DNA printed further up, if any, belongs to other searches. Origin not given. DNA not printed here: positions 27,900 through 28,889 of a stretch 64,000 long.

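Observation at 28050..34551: DNR/NnrR-type regulator plus two matching TTGAY-N4-GTCAA boxes define a small NO-response regulon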

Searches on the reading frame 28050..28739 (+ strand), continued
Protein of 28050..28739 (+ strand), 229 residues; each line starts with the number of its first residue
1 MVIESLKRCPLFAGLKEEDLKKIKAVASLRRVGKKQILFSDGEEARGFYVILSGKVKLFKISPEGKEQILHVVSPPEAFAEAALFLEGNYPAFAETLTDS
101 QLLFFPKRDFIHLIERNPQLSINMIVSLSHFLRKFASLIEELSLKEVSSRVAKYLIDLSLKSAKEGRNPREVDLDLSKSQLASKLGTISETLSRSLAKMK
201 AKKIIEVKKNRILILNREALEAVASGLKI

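Call 31: search_protein_families(library=pfam, proteins=[L043:7141-7842:-, L043:5777-7096:-, L043:4940-5764:-, L043:1475-3445:+, L047:8774-9184:+, L047:10467-11663:+, L047:11942-13432:+, L047:13429-14079:+, L047:7032-7568:-, L047:5525-6919:-], max_evalue=0.001)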
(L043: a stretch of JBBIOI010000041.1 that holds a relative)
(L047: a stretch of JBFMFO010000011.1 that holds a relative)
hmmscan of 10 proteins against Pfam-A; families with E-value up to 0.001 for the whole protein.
L043:7141-7842:- (233 aa): 4 families
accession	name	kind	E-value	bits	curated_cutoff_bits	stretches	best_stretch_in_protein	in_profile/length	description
PF00034.26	Cytochrom_C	-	1.4e-24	87.6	21.3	2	155-232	2-89/90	Cytochrome c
PF13442.11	Cytochrome_CBB3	-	4.6e-17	62.5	27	2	155-229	4-68/68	Cytochrome C oxidase, cbb3-type, subunit III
PF02433.20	FixO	-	3.4e-14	53.3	29.6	1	180-223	103-146/219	Cytochrome C oxidase, mono-heme subunit/FixO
PF22085.1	NorB_cytochrome_c-like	-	2.8e-06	28.2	29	1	45-79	16-50/181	Nitric oxide reductase subunit B, cytochrome c-like domain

L043:5777-7096:- (439 aa): 1 family
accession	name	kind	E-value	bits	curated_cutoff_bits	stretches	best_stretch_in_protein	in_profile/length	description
PF00115.25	COX1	-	8.8e-74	249.4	34.8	1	7-417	1-435/436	Cytochrome C and Quinol oxidase polypeptide I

L043:4940-5764:- (274 aa): 2 families
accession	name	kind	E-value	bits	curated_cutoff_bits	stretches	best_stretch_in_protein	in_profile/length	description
PF04016.18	DUF364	-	2.4e-41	141.3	23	1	123-270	1-146/147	Putative heavy-metal chelation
PF13938.11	DUF4213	-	3.1e-18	66.2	23.5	1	16-103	4-74/75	Putative heavy-metal chelation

L043:1475-3445:+ (656 aa): 4 families
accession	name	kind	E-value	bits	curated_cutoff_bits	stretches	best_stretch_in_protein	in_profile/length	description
PF14537.11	Cytochrom_c3_2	-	7.9e-11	42.7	25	1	139-206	2-68/79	Cytochrome c3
PF14522.11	Cytochrome_C7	-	2.5e-09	37.3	24.8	0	269-309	13-53/67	Cytochrome c7 and related cytochrome c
PF01292.26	Ni_hydr_CYTB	-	3.4e-08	33.9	30.1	1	387-570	1-156/179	Prokaryotic cytochrome b561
PF22113.1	Mtrc-MtrF_II-IV_dom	-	1.6e-06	28.2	30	1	141-309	4-168/176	Outer membrane cytochrome MtrC/MtrF-like, domains II/IV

L047:8774-9184:+ (136 aa): 0 families

L047:10467-11663:+ (398 aa): 4 families
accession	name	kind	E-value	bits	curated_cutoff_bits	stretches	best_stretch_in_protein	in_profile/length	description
PF19583.5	ODP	-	5.8e-30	105.1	27.2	1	41-229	3-194/194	ODP family beta lactamase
PF00753.33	Lactamase_B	-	6.9e-15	55.9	22.7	1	41-228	6-196/196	Metallo-beta-lactamase superfamily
PF12706.13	Lactamase_B_2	-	0.00021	21.4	27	1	54-155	4-114/200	Beta-lactamase superfamily domain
PF00258.30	Flavodoxin_1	-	0.00051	20.6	25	0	257-385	2-141/143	Flavodoxin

L047:11942-13432:+ (496 aa): 8 families
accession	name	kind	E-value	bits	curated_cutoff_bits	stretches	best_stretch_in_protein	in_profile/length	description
PF13426.13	PAS_9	-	8.9e-23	81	27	2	162-257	9-103/103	PAS domain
PF00989.32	PAS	-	9.2e-22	77.6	22.6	1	145-255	2-113/113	PAS fold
PF08448.16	PAS_4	-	6.3e-20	71.9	23.1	2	157-258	8-108/110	PAS fold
PF02518.31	HATPase_c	-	2.9e-18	66.7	26.4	1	392-485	4-109/111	Histidine kinase-, DNA gyrase B-, and HSP90-like ATPase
PF08447.18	PAS_3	-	8.1e-14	52.1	25.6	1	167-251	2-88/89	PAS fold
PF07730.19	HisKA_3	-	1.3e-12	48.5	24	1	286-349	1-66/68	Histidine kinase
PF13188.13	PAS_8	-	4.3e-09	36.4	21.8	1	144-197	1-55/65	PAS domain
PF13581.12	HATPase_c_2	-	2e-06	28.3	27.4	1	397-482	35-126/127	Histidine kinase-like ATPase domain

L047:13429-14079:+ (216 aa): 6 families
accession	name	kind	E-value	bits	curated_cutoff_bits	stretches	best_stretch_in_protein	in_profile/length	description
PF00072.30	Response_reg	-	3.3e-28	98.5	30.2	1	6-118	1-111/111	Response regulator receiver domain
PF00196.25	GerE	-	6.6e-21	74.1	23.5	1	153-208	2-57/57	Bacterial regulatory proteins, luxR family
PF08281.18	Sigma70_r4_2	-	2.6e-08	33.8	25.7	1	152-196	9-54/54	Sigma-70, region 4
PF13936.12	HTH_38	-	6.5e-05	23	27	1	153-187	4-39/44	Helix-turn-helix domain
PF13384.12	HTH_23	-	7.1e-05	22.9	24.6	1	160-191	9-40/50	Homeodomain-like domain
PF04545.22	Sigma70_r4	-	0.00035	20.5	24.1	1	152-197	3-49/50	Sigma-70, region 4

L047:7032-7568:- (178 aa): 2 families
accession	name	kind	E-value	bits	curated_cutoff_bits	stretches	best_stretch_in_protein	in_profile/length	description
PF07998.17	Peptidase_M54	-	3.9e-28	99.2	24.4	1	49-178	58-193/194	Peptidase family M54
PF00413.30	Peptidase_M10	-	0.00016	22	24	1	132-158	111-137/159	Matrixin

L047:5525-6919:- (464 aa): 9 families
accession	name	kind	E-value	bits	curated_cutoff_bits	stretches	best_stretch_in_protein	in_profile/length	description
PF21688.3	FAD-depend_C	-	7e-12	46.4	27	1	254-401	43-195/197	FAD-dependent protein, C-terminal domain-like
PF01134.28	GIDA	-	7.7e-09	35.5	22.1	0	360-455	301-390/391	Glucose inhibited division protein A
PF01266.30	DAO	-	6.9e-07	29.5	27.9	1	11-257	1-265/353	FAD dependent oxidoreductase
PF03486.20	HI0933_like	-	1.4e-06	28.4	50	1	11-54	2-44/244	HI0933-like protein Rossmann domain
PF00890.30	FAD_binding_2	-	4.4e-06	26.6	20.4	0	12-44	2-33/414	FAD binding domain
PF01494.25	FAD_binding_3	-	4.2e-05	23.4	22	1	10-43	2-34/349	FAD binding domain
PF13738.12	Pyr_redox_3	-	8e-05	22.5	30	0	13-43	1-31/305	Pyridine nucleotide-disulphide oxidoreductase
PF07992.20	Pyr_redox_2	-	0.00071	19.5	26.1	0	10-44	1-34/291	Pyridine nucleotide-disulphide oxidoreductase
PF13450.12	NAD_binding_8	-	0.00085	20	21.9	0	14-45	1-31/68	NAD(P)-binding Rossmann-like domain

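Call 36: search_protein_families(library=pfam, proteins=[L056:1700-5020:-, L056:5061-6779:-, L056:14165-15430:-, L056:15469-16548:+, L056:12974-14158:+, L056:8738-9769:+, L056:6819-7730:+, L048:9588-10364:+, L048:10645-11184:+, L048:7361-7828:-], max_evalue=0.0001)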
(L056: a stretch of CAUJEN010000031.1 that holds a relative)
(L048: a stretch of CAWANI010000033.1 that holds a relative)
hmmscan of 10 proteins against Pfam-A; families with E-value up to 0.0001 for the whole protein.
L056:1700-5020:- (1106 aa): 1 family
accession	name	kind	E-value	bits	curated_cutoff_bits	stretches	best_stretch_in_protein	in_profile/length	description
PF18764.7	nos_propeller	-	3.6e-22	78.5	30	1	886-959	1-71/71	Nitrous oxide reductase propeller repeat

L056:5061-6779:- (572 aa): 0 families

L056:14165-15430:- (421 aa): 0 families

L056:15469-16548:+ (359 aa): 9 families
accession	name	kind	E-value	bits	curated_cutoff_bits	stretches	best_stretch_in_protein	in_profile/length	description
PF13738.12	Pyr_redox_3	-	7.1e-32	111.3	30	1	4-199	1-198/305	Pyridine nucleotide-disulphide oxidoreductase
PF07992.20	Pyr_redox_2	-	3.7e-12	46.7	26.1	1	1-205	1-183/291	Pyridine nucleotide-disulphide oxidoreductase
PF01266.30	DAO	-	4.2e-11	43.4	27.9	0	3-40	2-41/353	FAD dependent oxidoreductase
PF13434.12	Lys_Orn_oxgnase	-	8.4e-08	32.2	21.3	1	70-189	92-212/339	L-lysine 6-monooxygenase/L-ornithine 5-monooxygenase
PF03486.20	HI0933_like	-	2.1e-06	27.8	50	0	2-40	2-40/244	HI0933-like protein Rossmann domain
PF00070.33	Pyr_redox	-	4.1e-06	27.7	22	0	2-36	1-35/82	Pyridine nucleotide-disulphide oxidoreductase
PF00743.25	FMO-like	-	2e-05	23.7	22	0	78-197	89-215/532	Flavin-binding monooxygenase-like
PF01494.25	FAD_binding_3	-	2.6e-05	24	22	1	2-33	3-34/349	FAD binding domain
PF13450.12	NAD_binding_8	-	5.5e-05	23.8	21.9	0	5-38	1-34/68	NAD(P)-binding Rossmann-like domain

L056:12974-14158:+ (394 aa): 1 family
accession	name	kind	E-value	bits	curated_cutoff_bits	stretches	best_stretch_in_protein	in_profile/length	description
PF05940.17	NnrS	-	7.4e-114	381.4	28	1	21-388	2-371/371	NnrS protein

L056:8738-9769:+ (343 aa): 2 families
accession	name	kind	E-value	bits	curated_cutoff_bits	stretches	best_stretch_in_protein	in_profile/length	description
PF00881.29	Nitroreductase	-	7.2e-09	36.5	23.5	0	21-56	16-50/167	Nitroreductase family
PF14512.11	TM1586_NiRdase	-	7.2e-06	26.2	27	0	23-67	158-203/215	Putative TM nitroreductase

L056:6819-7730:+ (303 aa): 0 families

L048:9588-10364:+ (258 aa): 8 families
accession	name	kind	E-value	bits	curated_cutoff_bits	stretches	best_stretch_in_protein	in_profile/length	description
PF00037.32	Fer4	-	3.5e-08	33.4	21.1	1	6-28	1-23/24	4Fe-4S binding domain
PF12837.12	Fer4_6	-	5.3e-08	32.9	25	1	5-28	1-24/24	4Fe-4S binding domain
PF13237.11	Fer4_10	-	2.2e-07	31.1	25.5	1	6-54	2-53/53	4Fe-4S dicluster domain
PF13187.11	Fer4_9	-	8.4e-07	29.4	27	1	12-57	1-51/52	4Fe-4S dicluster domain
PF12838.12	Fer4_7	-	2e-06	28.6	27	1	12-57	1-52/52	4Fe-4S dicluster domain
PF14697.11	Fer4_21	-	7.6e-06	26.4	35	1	7-57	2-56/59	4Fe-4S dicluster domain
PF25160.1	LdpA_Fe-S-bd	-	1.3e-05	25.3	27.6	0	7-30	22-45/49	LdpA Fe-S cluster-binding domain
PF12797.12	Fer4_2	-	5.8e-05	23.2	24.5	1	6-24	3-21/22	4Fe-4S binding domain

L048:10645-11184:+ (179 aa): 2 families
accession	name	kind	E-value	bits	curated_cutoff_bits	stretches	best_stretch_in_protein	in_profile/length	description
PF00881.29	Nitroreductase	-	1.2e-23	84.6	23.5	2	6-59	2-55/167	Nitroreductase family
PF14512.11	TM1586_NiRdase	-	3.8e-07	30.4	27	0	23-50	159-186/215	Putative TM nitroreductase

L048:7361-7828:- (155 aa): 1 family
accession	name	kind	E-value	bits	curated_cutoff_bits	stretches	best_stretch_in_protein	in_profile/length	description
PF00072.30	Response_reg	-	2.3e-05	25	30.2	1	7-119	3-105/111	Response regulator receiver domain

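Call 55: search_protein_families(library=pfam, proteins=[L050:9874-11412:+, L050:7197-7835:-, L050:11663-12505:+, L050:8979-9221:+, L051:4473-6242:-, L051:6974-7804:+, L051:7925-8251:+, L053:1012-1836:+, L055:4602-5669:-, L055:5968-7956:+], max_evalue=0.0001)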
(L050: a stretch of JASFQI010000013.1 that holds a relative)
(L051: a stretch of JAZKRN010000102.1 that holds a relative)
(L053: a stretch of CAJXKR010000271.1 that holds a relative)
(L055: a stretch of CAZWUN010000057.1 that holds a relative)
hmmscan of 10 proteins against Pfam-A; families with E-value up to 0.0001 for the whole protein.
L050:9874-11412:+ (512 aa): 3 families
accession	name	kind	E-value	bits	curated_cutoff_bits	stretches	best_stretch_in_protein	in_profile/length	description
PF13091.12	PLDc_2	-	1.3e-43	148.4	27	2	355-475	4-127/132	PLD-like domain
PF00614.28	PLDc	-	2.1e-13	50.1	21.9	1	428-452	4-28/28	Phospholipase D Active site motif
PF13396.11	PLDc_N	-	4.7e-10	39.7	23.3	1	50-91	1-41/42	Phospholipase_D-nuclease N-terminal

L050:7197-7835:- (212 aa): 0 families

L050:11663-12505:+ (280 aa): 1 family
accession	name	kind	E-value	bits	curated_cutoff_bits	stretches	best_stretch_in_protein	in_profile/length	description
PF00512.31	HisKA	-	1.9e-07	31.5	26.9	1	195-256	4-64/66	His Kinase A (phospho-acceptor) domain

L050:8979-9221:+ (80 aa): 0 families

L051:4473-6242:- (589 aa): 0 families

L051:6974-7804:+ (276 aa): 1 family
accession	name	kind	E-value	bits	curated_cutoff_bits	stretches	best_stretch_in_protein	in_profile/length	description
PF13482.12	RNase_H_2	-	5.7e-29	101.6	22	1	88-236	1-163/165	RNase_H superfamily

L051:7925-8251:+ (108 aa): 0 families

L053:1012-1836:+ (274 aa): 7 families
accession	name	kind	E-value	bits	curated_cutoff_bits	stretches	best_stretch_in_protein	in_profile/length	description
PF00037.32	Fer4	-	8e-11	41.7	21.1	1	38-61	1-24/24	4Fe-4S binding domain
PF12837.12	Fer4_6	-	3.8e-08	33.3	25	1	37-60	1-24/24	4Fe-4S binding domain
PF14697.11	Fer4_21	-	1.5e-07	31.9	35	1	39-91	2-58/59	4Fe-4S dicluster domain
PF25160.1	LdpA_Fe-S-bd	-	2.6e-07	30.7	27.6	0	39-62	22-45/49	LdpA Fe-S cluster-binding domain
PF13187.11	Fer4_9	-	1.4e-06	28.7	27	1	45-90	2-52/52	4Fe-4S dicluster domain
PF13237.11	Fer4_10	-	1.5e-06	28.5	25.5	1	38-86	2-53/53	4Fe-4S dicluster domain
PF12838.12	Fer4_7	-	2.7e-06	28.2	27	1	45-89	2-52/52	4Fe-4S dicluster domain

L055:4602-5669:- (355 aa): 0 families

L055:5968-7956:+ (662 aa): 1 family
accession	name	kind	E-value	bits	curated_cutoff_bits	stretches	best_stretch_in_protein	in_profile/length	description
PF01212.27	Beta_elim_lyase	-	4e-66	223.7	27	1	244-609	1-286/288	Beta-eliminating lyase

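Call 60: search_solved_structures(query=L043:5777-7096:-, max_evalue=0.00001)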
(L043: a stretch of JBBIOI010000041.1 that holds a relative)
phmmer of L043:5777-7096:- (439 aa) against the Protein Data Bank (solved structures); distinct sequences matched with E-value up to 0.00001: 17.
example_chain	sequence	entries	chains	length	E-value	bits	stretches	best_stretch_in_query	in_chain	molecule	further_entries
3o0r_B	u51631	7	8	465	4.2e-125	421.5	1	2-428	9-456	Nitric oxide reductase subunit B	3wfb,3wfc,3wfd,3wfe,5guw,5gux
4xyd_A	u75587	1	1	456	1e-116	393.8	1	1-430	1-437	Nitric-oxide reductase subunit B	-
3ayf_A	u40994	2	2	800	3.2e-43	151.5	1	5-377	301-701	Nitric oxide reductase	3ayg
6fwf_A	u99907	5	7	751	1.4e-21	80.1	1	117-402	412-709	Nitric-oxide reductase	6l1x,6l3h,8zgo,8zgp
28pq_A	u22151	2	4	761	8.7e-21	77.5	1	5-431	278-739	Nitric oxide reductase subunit B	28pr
28pp_A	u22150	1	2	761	2.2e-20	76.2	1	5-431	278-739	Nitric oxide reductase subunit B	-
28pn_A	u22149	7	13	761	2.5e-20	76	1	5-431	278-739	Nitric oxide reductase subunit B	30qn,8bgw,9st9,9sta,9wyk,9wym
6qq5_A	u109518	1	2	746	3.2e-20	75.7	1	5-431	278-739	Nitric oxide reductase subunit B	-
9wyl_A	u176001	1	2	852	4.7e-20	75.1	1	5-431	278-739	Nitric oxide reductase subunit B,Soluble cytochrome b562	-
6qq6_A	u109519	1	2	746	4.8e-20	75.1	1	5-431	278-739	Nitric oxide reductase subunit B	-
30sj_A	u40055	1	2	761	6.5e-20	74.6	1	5-431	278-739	Nitric oxide reductase subunit B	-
32fi_A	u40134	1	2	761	1.9e-19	73.1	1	5-431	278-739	Nitric oxide reductase subunit B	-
6t6v_A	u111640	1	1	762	1.9e-19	73.1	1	5-431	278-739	Nitric oxide reductase subunit B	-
3mk7_A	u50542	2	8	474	2.2e-13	53.1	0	6-146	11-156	Cytochrome c oxidase, cbb3-type, subunit N | Cbb3-type cytochrome c oxidase subunit CcoN1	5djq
9g6b_A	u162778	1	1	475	1.4e-12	50.4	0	7-162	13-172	cytochrome-c oxidase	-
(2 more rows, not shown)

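Call 61: search_protein_families(library=ncbifam, proteins=[L043:5777-7096:-, L043:7141-7842:-, L047:10467-11663:+, L047:8774-9184:+], max_evalue=0.00001)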
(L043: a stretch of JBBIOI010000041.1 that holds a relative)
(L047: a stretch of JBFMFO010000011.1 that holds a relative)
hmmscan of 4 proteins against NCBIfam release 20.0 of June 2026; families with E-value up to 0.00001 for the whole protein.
L043:5777-7096:- (439 aa): 3 families
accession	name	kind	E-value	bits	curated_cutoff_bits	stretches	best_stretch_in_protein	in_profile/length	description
TIGR00780.1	ccoN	equivalog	1.4e-15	57.2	583.15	1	10-436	8-460/474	cytochrome-c oxidase, cbb3-type subunit I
NF011053.0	PRK14485.1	subfamily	1.5e-11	43.3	1080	1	7-436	12-462/716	putative bifunctional cbb3-type cytochrome c oxidase subunit I/II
TIGR02891.1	CtaD_CoxA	equivalog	2.6e-08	33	670.75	1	223-433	268-468/504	cytochrome c oxidase subunit I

L043:7141-7842:- (233 aa): 11 families
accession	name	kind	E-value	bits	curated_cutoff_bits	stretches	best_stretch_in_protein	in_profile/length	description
TIGR04485.1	thiosulf_SoxX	equivalog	4.1e-20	72.3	61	1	166-231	5-77/78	sulfur oxidation c-type cytochrome SoxX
NF011055.0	PRK14487.1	subfamily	2.9e-16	59.6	218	1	180-223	109-152/212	cbb3-type cytochrome c oxidase subunit II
TIGR02603.1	CxxCH_TIGR02603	domain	1.2e-15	57.7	68.15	1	155-204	4-52/134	putative heme-binding domain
TIGR04494.1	c550_PedF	equivalog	5e-12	45.9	122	1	156-230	53-128/133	cytochrome c-550 PedF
NF045774.1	cytochro_C551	exception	2.2e-11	43.7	118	1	154-233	39-110/110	cytochrome c551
NF011054.0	PRK14486.1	equivalog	5.8e-11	42.4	447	1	127-231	189-289/294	putative bifunctional cbb3-type cytochrome c oxidase subunit II/cytochrome c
TIGR00781.1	ccoO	equivalog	6.4e-11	42.4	200.65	1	180-223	103-146/232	cytochrome-c oxidase, cbb3-type subunit II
NF050122.1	bc1_QcrC_actin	exception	9.6e-11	41.5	200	0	149-228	36-113/253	cytochrome bc1 complex diheme cytochrome c subunit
NF040971.1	cytc_ExtS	equivalog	4.8e-09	35.8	100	0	149-227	73-145/262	selenite/tellurite reduction operon c-type cytochrome lipoprotein ExtS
NF045773.1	cytochro_C550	exception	3.4e-08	33.5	125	0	158-231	52-118/118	cytochrome c550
NF011053.0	PRK14485.1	subfamily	3.1e-06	25.7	1080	0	180-223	592-635/716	putative bifunctional cbb3-type cytochrome c oxidase subunit I/II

L047:10467-11663:+ (398 aa): 7 families
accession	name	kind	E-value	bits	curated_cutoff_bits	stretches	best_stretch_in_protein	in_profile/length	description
NF008887.0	PRK11921.1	equivalog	3.9e-81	272.9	635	1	11-394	4-395/396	anaerobic nitric oxide reductase flavorubredoxin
NF003954.0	PRK05452.1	equivalog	3.8e-68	230.5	711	1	12-391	5-393/479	anaerobic nitric oxide reductase flavorubredoxin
NF004049.0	PRK05568.1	equivalog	5.9e-08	33.1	206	1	255-390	5-139/142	flavodoxin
TIGR01753.1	flav_short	equivalog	7.4e-08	33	123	1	255-390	2-139/140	flavodoxin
TIGR04559.1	SoxH_rel_PQQ_2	hypoth_equivalog_domain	1.1e-07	31.6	280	0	36-92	25-81/283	quinoprotein relay system zinc metallohydrolase 2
NF000059.1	tet_redox_37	exception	7.2e-07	29.9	225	1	196-277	3-85/108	tetracycline resistance NADPH-dependent oxidoreductase Tet(37)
NF012229.1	bla_class_B_core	domain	1.4e-06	28.6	100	1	42-147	16-123/139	metallo-beta-lactamase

L047:8774-9184:+ (136 aa): 0 families
